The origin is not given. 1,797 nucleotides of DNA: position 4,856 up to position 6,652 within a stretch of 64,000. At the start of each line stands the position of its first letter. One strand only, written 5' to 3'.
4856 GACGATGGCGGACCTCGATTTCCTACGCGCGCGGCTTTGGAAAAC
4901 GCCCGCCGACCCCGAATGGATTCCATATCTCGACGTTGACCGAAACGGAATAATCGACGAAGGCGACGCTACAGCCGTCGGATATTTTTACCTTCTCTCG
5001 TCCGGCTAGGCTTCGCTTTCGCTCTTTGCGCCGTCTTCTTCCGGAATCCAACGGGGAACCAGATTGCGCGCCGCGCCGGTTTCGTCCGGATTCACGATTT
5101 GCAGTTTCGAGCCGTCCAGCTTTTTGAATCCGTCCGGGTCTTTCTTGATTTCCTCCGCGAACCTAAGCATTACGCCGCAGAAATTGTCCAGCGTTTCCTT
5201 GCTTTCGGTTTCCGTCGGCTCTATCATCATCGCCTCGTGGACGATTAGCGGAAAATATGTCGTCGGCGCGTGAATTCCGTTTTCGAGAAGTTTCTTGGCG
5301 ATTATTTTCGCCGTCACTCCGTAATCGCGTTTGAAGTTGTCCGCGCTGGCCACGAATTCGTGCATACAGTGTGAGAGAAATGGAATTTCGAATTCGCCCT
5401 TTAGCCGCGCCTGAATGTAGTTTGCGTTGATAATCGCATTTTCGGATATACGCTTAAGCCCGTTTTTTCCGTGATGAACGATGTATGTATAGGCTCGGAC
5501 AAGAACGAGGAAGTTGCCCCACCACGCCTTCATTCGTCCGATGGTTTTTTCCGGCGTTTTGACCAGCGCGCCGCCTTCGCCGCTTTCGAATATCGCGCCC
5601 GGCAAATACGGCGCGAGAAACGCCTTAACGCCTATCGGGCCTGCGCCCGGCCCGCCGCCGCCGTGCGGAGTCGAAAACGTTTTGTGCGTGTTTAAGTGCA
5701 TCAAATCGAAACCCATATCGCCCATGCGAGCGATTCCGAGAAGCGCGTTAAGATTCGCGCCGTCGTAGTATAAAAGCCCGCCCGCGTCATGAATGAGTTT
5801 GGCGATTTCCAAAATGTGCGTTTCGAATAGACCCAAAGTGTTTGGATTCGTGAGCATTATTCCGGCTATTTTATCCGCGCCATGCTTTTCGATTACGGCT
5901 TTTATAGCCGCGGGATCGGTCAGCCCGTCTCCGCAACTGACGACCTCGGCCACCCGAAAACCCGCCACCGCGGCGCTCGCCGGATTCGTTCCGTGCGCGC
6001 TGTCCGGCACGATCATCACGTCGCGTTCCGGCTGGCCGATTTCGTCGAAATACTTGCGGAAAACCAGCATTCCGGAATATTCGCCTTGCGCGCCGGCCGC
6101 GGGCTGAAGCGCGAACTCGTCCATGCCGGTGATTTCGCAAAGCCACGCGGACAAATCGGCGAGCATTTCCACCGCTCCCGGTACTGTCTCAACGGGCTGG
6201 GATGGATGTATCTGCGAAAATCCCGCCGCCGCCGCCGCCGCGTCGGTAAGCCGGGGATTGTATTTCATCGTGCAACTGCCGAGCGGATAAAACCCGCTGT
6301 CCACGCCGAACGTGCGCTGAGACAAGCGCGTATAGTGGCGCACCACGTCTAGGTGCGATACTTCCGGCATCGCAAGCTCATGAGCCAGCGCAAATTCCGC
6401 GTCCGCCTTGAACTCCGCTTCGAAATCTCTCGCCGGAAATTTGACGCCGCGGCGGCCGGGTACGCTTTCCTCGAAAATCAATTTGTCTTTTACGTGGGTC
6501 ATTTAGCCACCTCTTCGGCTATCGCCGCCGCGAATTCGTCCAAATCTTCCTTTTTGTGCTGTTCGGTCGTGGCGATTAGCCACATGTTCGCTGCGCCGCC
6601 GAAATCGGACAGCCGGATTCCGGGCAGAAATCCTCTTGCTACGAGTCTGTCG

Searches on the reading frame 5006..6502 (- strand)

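Call 60: search_protein_families(library=pfam, proteins=[window:5006-6502:-], max_evalue=0.00001)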
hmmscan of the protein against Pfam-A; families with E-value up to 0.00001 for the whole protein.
window:5006-6502:- (498 aa): 2 families
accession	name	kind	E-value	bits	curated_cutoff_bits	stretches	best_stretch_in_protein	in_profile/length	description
PF21478.3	GcvP2_C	-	4.6e-26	91.6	27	1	353-461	2-111/122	Glycine dehydrogenase, C-terminal domain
PF02347.22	GDC-P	-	2e-09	37.3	26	1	180-403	178-397/429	Glycine cleavage system P-protein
